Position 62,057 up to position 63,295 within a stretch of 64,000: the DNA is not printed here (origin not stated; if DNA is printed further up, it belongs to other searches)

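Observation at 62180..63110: FkbM-family methyltransferase embedded inside an NRPS adenylation domain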

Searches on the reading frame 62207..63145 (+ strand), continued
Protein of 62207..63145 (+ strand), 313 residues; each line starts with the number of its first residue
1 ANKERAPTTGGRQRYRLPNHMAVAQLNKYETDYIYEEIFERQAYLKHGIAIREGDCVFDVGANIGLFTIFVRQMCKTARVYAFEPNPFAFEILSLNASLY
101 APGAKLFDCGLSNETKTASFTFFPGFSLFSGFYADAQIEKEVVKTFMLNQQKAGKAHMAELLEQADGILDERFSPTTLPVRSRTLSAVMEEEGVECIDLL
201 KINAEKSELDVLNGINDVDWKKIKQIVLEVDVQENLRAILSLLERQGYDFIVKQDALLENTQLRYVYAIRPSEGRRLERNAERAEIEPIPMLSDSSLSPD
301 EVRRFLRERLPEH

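Call 28: find_related_loci(query=A2, collection=genome_contigs, flank=6000)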
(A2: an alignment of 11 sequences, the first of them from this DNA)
Query A2 (313 aa) in genome_contigs; peptide patterns used: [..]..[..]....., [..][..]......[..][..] (x = any residue, [..] = any of these).
600 stretches matched a pattern (row limit reached: there are more); 482 encode a relative of the query (tblastn E <= 1e-3); the best 80 are kept; 79 distinct loci.
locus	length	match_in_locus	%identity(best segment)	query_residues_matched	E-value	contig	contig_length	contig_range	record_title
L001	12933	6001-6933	94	1-313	0e+0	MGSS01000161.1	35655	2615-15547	MAG: Deltaproteobacteria bacterium RIFCSPLOWO2_12_FULL_60_19 rifcsplowo2_12_scaffold_989, whole genome shotgun sequence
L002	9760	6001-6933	64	3-313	3e-130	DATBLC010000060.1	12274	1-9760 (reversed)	MAG TPA_asm: Candidatus Binatia bacterium isolate SMAG_U3962 k141_415386, whole genome shotgun sequence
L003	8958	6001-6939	63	2-313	3e-130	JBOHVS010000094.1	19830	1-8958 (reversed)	MAG: Candidatus Binatia bacterium isolate M3-S_metawrap_bin.248 k127_1179219, whole genome shotgun sequence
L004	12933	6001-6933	61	4-313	3e-127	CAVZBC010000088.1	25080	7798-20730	MAG: uncultured Gammaproteobacteria bacterium isolate MFD02360.bin.2.207 genome assembly, contig: contig_76047, whole ge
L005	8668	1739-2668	50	5-313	3e-97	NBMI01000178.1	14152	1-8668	MAG: Candidatus Parabeggiatoa sp. nov. 2 isolate 4572_84 ex4572_84_scaffold_6103, whole genome shotgun sequence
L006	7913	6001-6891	51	17-313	8e-94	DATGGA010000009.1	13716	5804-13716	MAG TPA_asm: Burkholderiales bacterium isolate SMAG_U9742 k141_148308, whole genome shotgun sequence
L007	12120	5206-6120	50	5-313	4e-92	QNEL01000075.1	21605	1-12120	MAG: Candidatus Parabeggiatoa sp. nov. 3 isolate B5_G6 B5_Guay6_scaffold_00912, whole genome shotgun sequence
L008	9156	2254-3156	48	11-313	1e-90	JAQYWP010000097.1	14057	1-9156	MAG: Rhizonema sp. PD38 Dictyo3468_NODE_117_length_14057_cov_8.77875, whole genome shotgun sequence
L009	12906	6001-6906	50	15-313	9e-90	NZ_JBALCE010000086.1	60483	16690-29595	MAG: Nostoc sp. isolate P10324 bin 2 NODE_86_length_60483_cov_8.510284, whole genome shotgun sequence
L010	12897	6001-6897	50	17-313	1e-88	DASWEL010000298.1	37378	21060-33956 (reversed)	MAG TPA_asm: Gemmatimonadales bacterium isolate SMAG_U2761 k141_1523121, whole genome shotgun sequence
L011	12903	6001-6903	48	15-313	3e-87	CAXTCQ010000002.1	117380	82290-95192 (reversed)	MAG TPA_asm: uncultured Calothrix sp. isolate public_SRR14722307_metawrap_bin.1 genome assembly, contig: public_SRR14722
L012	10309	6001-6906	48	15-313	2e-86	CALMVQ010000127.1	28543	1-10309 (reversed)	MAG TPA_asm: uncultured Scytonema sp. isolate SRR13685156_bin.26_CONCOCT_v1.1_MAG genome assembly, contig: NODE_205_leng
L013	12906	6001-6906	48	15-313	8e-86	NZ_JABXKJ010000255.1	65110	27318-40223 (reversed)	MAG: Nostoc sp. NMS7 NODE_651_length_65110_cov_27.4231, whole genome shotgun sequence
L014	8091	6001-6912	50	11-313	8e-86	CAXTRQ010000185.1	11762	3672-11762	MAG TPA_asm: uncultured Pyrinomonadaceae bacterium isolate public_SRR14721960_metawrap_bin.1 genome assembly, contig: pu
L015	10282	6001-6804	51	4-270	1e-85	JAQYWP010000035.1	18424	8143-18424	MAG: Rhizonema sp. PD38 Dictyo3468_NODE_47_length_18424_cov_8.22984, whole genome shotgun sequence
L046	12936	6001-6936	42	4-313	2e-76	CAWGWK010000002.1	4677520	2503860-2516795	MAG: uncultured Acidobacteriota bacterium isolate MFD09206.bin.1.124 genome assembly, contig: contig_908, whole genome s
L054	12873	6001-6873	43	15-313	5e-75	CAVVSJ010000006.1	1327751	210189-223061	MAG: uncultured Acidobacteriota bacterium isolate MFD02840.bin.1.264 genome assembly, contig: contig_379, whole genome s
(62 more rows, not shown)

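Call 42: search_protein_families(library=pfam, proteins=[L001:1399-10623:+, L001:369-1217:+, L001:11984-12565:+, L001:9-656:-], max_evalue=0.001)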
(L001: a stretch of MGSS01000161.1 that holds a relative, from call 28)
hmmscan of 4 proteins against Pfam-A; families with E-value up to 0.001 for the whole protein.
L001:1399-10623:+ (3074 aa): 6 families
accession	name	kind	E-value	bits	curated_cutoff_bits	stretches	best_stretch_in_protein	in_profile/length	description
PF00501.34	AMP-binding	-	1.3e-247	821.2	29.9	3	2447-2810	1-384/384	AMP-binding enzyme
PF00668.25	Condensation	-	1.4e-245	815.6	30.6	2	1982-2427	3-456/456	Condensation domain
PF13193.12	AMP-binding_C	-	9e-51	171.2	24.5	4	433-508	1-76/76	AMP-binding enzyme C-terminal domain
PF00550.31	PP-binding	-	9e-51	170.5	20.8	3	2982-3045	2-67/67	Phosphopantetheine attachment site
PF05050.19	Methyltransf_21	-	8.1e-16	59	22.7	1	1593-1784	1-173/173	Methyltransferase FkbM domain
PF02475.24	TRM5-TYW2_MTfase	-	2.2e-05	24.9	28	1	1585-1633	34-82/164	TRM5/TYW2 methyltransferase domain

L001:369-1217:+ (282 aa): 0 families

L001:11984-12565:+ (193 aa): 0 families

L001:9-656:- (215 aa): 3 families
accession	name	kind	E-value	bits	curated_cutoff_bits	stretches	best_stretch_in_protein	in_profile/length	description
PF04305.20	DUF455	-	0.00031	20.8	34.3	0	69-133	95-157/247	Protein of unknown function (DUF455)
PF13794.12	MiaE_2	-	0.0008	19.6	25.2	0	48-123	16-92/185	tRNA-(MS[2]IO[6]A)-hydroxylase (MiaE)-like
PF14518.11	Haem_oxygenas_2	-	0.00096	19.4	28.9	0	43-133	4-106/177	Iron-containing redox enzyme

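Call 47: search_protein_families(library=pfam, proteins=[L004:1894-2973:+, L004:7322-9391:+, L004:10407-11465:+, L010:3215-4594:+, L010:7200-8300:+, L006:3314-4585:+, L046:2156-3226:+, L054:2199-3215:+, L054:8671-9702:+, L004:1-1488:+], max_evalue=0.0001)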
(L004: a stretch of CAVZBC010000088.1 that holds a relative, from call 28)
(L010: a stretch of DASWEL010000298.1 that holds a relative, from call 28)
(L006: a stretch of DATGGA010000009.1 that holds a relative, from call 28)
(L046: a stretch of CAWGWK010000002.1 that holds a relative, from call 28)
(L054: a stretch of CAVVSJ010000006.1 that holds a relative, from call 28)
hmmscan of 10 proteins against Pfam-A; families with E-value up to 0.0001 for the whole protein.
L004:1894-2973:+ (360 aa): 1 family
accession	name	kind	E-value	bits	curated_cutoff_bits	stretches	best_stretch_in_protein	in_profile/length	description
PF01497.23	Peripla_BP_2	-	6.6e-07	29.4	27.5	1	71-329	1-230/235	Periplasmic binding protein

L004:7322-9391:+ (690 aa): 3 families
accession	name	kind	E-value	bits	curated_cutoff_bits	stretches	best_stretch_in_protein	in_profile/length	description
PF00501.34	AMP-binding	-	3.7e-62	210.8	29.9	1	72-424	1-384/384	AMP-binding enzyme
PF00550.31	PP-binding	-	6.2e-16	58.8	20.8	1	587-649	3-67/67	Phosphopantetheine attachment site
PF13193.12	AMP-binding_C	-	2.4e-13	51.2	24.5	1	481-556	1-76/76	AMP-binding enzyme C-terminal domain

L004:10407-11465:+ (353 aa): 3 families
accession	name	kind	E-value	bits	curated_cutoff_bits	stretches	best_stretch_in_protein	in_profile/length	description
PF00550.31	PP-binding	-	5.5e-16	59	20.8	1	249-312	2-67/67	Phosphopantetheine attachment site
PF13193.12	AMP-binding_C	-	1.2e-15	58.6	24.5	1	144-219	1-76/76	AMP-binding enzyme C-terminal domain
PF00501.34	AMP-binding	-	3.5e-10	39.7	29.9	1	5-87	303-384/384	AMP-binding enzyme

L010:3215-4594:+ (460 aa): 5 families
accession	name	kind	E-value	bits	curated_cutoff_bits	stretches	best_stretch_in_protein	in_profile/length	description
PF00441.29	Acyl-CoA_dh_1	-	7.4e-42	143.5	22.4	1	312-458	1-147/150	Acyl-CoA dehydrogenase, C-terminal domain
PF02771.21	Acyl-CoA_dh_N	-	5.1e-32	111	22.9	1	90-199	1-113/113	Acyl-CoA dehydrogenase, N-terminal domain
PF02770.24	Acyl-CoA_dh_M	-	2.9e-24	85.5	33.3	1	203-300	1-97/97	Acyl-CoA dehydrogenase, middle domain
PF08028.16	Acyl-CoA_dh_2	-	1.7e-09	38.5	22.7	1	331-449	5-133/134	Acyl-CoA dehydrogenase, C-terminal domain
PF22924.1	ACOX_C_alpha1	-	2.4e-05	24.7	27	0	397-456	105-164/169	Acyl-CoA oxidase, C-alpha1 domain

L010:7200-8300:+ (367 aa): 2 families
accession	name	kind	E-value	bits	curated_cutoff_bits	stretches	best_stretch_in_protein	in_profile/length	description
PF00975.26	Thioesterase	-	2.8e-19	70.7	26.4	1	121-240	8-131/226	Thioesterase domain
PF18563.6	TubC_N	-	1.4e-18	67.2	26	1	42-92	1-51/52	TubC N-terminal docking domain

L006:3314-4585:+ (424 aa): 5 families
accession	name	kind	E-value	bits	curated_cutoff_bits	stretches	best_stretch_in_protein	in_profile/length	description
PF00441.29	Acyl-CoA_dh_1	-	7.3e-42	143.5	22.4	1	276-421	1-146/150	Acyl-CoA dehydrogenase, C-terminal domain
PF02771.21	Acyl-CoA_dh_N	-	3.5e-29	101.9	22.9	1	53-162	1-113/113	Acyl-CoA dehydrogenase, N-terminal domain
PF02770.24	Acyl-CoA_dh_M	-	4.1e-26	91.4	33.3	1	166-262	1-96/97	Acyl-CoA dehydrogenase, middle domain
PF08028.16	Acyl-CoA_dh_2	-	5.2e-10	40.2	22.7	1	292-413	2-133/134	Acyl-CoA dehydrogenase, C-terminal domain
PF22924.1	ACOX_C_alpha1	-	1.9e-06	28.3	27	1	361-420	105-164/169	Acyl-CoA oxidase, C-alpha1 domain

L046:2156-3226:+ (357 aa): 1 family
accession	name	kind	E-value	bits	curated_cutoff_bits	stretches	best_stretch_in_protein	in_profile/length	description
PF02668.22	TauD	-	1.6e-47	163.1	27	1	48-344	5-265/267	Taurine catabolism dioxygenase TauD, TfdA family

L054:2199-3215:+ (339 aa): 1 family
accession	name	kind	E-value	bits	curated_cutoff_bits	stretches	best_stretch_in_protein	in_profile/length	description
PF02668.22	TauD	-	9.6e-50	170.4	27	1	46-333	14-266/267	Taurine catabolism dioxygenase TauD, TfdA family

L054:8671-9702:+ (344 aa): 3 families
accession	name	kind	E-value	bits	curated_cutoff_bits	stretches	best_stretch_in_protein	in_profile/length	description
PF18456.6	CmlA_N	-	4.2e-94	314.7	25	1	5-235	1-232/232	Diiron non-heme beta-hydroxylase N-terminal domain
PF13483.12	Lactamase_B_3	-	1.7e-09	38.3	24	1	248-323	1-67/160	Beta-lactamase superfamily domain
PF00753.33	Lactamase_B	-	2.6e-06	27.9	22.7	1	253-305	5-57/196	Metallo-beta-lactamase superfamily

L004:1-1488:+ (496 aa): 3 families
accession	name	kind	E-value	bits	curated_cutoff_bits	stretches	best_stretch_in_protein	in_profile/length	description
PF01656.29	CbiA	-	2.9e-17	63.2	25.4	1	243-428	1-123/125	CobQ/CobB/MinD/ParA nucleotide binding domain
PF01497.23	Peripla_BP_2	-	2.3e-12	47.3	27.5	1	26-175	82-233/235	Periplasmic binding protein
PF13500.12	AAA_26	-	8.9e-12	45.7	27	1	320-419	100-192/198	AAA domain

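Call 58: search_protein_representatives(protein=window:62207-63145:+)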
Query: 313 residues. Proteins with E-value up to 0.001 (for the whole library): 17583; up to 1e-10: 3409; up to 1e-30: 1735. The best 150 are listed.
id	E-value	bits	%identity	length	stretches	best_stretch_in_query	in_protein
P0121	7.0e-177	603.3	43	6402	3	9-271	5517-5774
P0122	1.2e-158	543.5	46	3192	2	1-312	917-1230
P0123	5.0e-150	515.2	47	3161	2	11-313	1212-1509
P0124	1.6e-147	506.9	46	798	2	5-313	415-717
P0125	1.8e-135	467.4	45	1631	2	9-282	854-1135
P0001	5.5e-126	436.2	64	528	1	2-313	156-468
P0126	4.2e-125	433.4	43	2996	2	15-276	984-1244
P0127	2.1e-122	424.5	64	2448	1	1-313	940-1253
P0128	3.2e-121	420.6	43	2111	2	10-312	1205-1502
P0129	6.4e-120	416.3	42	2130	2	6-284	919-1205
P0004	2.0e-119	414.7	62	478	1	4-313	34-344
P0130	3.6e-118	410.6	42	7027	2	7-282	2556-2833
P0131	1.0e-117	409.1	42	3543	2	14-313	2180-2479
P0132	2.0e-112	391.7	57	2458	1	3-313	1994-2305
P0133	9.9e-111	386.2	58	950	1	5-312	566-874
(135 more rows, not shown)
